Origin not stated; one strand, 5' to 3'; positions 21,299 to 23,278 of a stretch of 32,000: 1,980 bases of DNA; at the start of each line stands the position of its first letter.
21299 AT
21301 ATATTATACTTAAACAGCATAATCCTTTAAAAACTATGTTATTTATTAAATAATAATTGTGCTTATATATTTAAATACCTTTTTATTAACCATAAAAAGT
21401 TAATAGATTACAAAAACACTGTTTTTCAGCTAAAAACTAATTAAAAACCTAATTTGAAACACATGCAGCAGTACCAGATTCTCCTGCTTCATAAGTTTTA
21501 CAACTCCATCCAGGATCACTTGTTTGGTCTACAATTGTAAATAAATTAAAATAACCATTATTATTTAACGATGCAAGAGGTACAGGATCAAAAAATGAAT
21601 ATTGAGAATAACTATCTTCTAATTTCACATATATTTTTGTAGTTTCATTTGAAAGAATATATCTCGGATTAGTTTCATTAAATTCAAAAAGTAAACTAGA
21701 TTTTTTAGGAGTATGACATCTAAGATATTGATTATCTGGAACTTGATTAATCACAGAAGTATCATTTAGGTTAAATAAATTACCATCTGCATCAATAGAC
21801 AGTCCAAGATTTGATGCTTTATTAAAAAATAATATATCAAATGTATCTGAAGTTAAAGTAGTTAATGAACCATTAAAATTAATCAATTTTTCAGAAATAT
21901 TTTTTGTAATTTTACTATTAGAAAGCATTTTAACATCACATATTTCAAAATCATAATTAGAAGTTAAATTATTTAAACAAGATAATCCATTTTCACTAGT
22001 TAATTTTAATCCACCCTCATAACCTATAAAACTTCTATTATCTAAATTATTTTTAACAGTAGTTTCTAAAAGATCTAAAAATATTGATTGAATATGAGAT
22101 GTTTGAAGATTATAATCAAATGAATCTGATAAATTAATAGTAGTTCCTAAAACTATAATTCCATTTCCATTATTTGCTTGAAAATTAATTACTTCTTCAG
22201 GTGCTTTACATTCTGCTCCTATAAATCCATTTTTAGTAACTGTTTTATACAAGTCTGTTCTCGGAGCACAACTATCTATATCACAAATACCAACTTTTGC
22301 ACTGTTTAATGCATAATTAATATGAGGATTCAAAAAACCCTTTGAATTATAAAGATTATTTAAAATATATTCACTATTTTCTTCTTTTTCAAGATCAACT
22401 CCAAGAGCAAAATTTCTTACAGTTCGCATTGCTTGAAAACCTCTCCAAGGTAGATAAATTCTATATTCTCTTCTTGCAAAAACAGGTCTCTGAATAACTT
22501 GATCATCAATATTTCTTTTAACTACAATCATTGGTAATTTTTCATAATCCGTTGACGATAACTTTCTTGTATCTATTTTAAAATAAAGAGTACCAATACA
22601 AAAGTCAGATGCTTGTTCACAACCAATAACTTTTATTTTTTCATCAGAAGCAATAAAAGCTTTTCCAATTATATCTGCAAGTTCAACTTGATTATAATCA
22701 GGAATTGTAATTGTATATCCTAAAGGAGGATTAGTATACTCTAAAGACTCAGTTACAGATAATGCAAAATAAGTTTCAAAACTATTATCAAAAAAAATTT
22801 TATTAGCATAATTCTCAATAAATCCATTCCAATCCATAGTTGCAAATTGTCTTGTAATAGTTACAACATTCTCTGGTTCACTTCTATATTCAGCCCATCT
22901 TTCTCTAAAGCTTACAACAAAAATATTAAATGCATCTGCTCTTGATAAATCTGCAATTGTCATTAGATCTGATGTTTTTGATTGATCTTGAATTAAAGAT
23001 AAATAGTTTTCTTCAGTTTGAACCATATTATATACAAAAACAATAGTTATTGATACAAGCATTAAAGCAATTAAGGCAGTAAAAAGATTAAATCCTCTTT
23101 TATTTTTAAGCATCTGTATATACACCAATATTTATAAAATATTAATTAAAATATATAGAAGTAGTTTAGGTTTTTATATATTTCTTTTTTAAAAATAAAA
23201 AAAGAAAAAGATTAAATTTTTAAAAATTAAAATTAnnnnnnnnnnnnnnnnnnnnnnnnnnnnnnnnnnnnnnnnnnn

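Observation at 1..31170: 31-kb co-oriented locus of four collinear giant paralogs, a truncated paralog and a pilin-like gene, with no recognisable enzymes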

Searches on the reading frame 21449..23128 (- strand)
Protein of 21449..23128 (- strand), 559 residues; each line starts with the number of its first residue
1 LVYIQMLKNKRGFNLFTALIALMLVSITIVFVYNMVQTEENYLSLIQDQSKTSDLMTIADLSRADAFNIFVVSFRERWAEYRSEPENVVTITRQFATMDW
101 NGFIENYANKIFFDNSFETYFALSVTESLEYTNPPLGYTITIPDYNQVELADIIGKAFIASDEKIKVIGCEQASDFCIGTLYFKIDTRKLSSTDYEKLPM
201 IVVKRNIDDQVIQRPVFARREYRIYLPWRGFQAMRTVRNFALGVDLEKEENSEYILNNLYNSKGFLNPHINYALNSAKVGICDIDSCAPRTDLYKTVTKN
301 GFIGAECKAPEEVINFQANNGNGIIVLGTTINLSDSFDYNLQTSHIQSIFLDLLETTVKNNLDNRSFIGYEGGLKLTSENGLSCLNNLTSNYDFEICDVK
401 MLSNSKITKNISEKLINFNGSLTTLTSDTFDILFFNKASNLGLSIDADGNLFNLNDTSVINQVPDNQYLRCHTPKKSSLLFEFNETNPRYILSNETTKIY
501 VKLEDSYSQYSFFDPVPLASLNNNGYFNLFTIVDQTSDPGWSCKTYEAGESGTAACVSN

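Call 7: search_protein_families(library=pfam, proteins=[window:21449-23128:-], max_evalue=0.1)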
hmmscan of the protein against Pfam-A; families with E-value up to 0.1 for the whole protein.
window:21449-23128:- (559 aa): 2 families
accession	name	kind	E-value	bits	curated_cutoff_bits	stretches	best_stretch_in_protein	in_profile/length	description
PF04603.18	Mog1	-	0.035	15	27.4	0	454-489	16-51/139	Ran-interacting Mog1 protein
PF21642.2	SP_0191-like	-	0.057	14.1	27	0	359-413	67-117/132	SP_0191-like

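Call 16: search_protein_families(library=ncbifam, proteins=[window:21449-23128:-], max_evalue=0.1)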
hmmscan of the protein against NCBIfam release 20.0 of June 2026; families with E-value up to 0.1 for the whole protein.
window:21449-23128:- (559 aa): 0 families

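Call 87: find_related_loci(query=A7, collection=metagenome_contigs, flank=10000)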
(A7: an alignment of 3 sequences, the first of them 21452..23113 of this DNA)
Query A7 (554 aa) in metagenome_contigs; peptide patterns used: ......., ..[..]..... (x = any residue, [..] = any of these).
259 stretches matched a pattern; 5 encode a relative of the query (tblastn E <= 1e-3); 5 distinct loci.
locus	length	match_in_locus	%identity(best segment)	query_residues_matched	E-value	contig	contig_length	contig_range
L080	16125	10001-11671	51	1-553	1e-175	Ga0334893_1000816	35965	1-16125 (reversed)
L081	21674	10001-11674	51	1-553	3e-173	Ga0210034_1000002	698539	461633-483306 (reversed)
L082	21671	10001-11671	51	1-553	1e-175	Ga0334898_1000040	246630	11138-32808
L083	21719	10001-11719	30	1-538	5e-71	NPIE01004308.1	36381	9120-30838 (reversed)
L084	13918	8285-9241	27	4-306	4e-27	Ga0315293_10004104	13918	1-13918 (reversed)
